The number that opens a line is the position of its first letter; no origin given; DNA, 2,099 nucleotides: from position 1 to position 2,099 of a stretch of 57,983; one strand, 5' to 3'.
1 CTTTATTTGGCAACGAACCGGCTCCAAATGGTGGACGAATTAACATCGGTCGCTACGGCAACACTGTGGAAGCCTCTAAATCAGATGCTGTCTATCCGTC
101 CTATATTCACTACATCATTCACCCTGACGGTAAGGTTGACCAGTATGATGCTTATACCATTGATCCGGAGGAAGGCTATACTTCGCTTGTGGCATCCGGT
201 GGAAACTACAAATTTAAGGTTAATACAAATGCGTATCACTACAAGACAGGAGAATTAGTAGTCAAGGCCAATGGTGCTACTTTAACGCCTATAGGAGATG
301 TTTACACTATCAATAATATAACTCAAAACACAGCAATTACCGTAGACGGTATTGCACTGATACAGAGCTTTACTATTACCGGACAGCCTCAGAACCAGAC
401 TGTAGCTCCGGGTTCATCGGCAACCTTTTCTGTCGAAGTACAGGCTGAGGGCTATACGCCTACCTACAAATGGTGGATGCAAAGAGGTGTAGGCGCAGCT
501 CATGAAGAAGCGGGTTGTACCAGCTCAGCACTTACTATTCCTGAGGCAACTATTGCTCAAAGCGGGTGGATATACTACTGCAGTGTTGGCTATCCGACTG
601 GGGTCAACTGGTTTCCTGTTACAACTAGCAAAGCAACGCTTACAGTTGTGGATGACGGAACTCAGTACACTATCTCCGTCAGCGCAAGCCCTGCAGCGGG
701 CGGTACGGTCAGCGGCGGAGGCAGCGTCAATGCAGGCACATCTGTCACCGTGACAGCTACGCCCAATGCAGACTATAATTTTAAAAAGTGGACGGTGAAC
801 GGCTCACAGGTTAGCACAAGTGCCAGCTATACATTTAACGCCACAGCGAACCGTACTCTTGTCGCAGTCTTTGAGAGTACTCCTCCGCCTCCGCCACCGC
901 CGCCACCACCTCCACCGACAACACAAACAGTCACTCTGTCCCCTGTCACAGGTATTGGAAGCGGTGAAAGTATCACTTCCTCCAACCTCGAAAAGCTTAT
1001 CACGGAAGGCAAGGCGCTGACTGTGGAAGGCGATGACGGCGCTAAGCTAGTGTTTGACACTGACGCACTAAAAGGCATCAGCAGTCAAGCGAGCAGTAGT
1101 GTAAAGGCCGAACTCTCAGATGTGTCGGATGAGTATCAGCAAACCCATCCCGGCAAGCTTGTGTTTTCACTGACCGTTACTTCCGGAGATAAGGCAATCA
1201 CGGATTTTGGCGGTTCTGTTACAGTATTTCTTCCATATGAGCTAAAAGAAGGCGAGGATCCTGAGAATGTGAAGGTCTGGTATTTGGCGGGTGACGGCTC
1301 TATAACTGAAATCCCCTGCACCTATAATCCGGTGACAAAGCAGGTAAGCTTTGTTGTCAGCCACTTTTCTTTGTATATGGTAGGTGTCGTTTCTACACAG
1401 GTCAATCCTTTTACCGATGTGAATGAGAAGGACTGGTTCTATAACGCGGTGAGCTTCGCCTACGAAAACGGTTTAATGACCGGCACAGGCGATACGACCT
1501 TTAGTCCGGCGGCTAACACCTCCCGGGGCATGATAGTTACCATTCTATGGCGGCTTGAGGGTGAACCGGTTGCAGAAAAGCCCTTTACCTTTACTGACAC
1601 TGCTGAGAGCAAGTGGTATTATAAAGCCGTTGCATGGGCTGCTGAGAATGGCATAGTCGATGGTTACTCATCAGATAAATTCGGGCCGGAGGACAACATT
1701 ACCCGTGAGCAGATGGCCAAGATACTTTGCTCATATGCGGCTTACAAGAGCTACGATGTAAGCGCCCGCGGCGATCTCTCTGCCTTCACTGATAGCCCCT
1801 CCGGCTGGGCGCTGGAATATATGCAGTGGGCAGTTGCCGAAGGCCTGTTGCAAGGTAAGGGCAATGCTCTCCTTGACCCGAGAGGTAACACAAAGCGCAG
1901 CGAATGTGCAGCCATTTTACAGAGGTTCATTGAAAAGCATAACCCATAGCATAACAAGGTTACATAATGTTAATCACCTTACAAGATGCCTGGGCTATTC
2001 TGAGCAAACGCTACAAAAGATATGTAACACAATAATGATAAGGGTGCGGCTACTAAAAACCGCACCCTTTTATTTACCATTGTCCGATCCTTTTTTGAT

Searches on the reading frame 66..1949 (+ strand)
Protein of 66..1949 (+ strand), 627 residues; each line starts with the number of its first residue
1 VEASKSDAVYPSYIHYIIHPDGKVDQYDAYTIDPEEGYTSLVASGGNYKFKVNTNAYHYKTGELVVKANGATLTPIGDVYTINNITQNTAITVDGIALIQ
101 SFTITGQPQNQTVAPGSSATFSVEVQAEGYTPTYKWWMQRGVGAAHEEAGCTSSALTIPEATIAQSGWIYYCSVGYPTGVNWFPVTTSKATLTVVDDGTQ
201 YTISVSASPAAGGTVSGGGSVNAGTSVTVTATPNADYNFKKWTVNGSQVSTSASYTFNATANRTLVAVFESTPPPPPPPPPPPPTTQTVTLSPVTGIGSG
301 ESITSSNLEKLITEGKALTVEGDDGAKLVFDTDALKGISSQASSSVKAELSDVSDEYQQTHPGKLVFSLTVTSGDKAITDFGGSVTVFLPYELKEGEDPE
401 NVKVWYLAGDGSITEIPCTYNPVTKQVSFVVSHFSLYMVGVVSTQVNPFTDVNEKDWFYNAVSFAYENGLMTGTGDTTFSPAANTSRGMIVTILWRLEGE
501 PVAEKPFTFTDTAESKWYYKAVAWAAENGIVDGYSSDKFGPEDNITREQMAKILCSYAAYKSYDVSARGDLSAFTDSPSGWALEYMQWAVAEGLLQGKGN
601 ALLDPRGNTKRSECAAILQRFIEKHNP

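Call 69: search_protein_families(library=pfam, proteins=[window:66-1949:+], max_evalue=0.00001)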
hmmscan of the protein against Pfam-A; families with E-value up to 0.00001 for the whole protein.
window:66-1949:+ (627 aa): 2 families
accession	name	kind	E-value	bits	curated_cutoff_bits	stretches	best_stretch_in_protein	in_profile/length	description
PF00395.25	SLH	-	2.2e-37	127.2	20.8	3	508-551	1-44/44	S-layer homology domain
PF18998.6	Flg_new_2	-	4.3e-15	55.9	23.6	1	204-272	2-72/73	Divergent InlB B-repeat domain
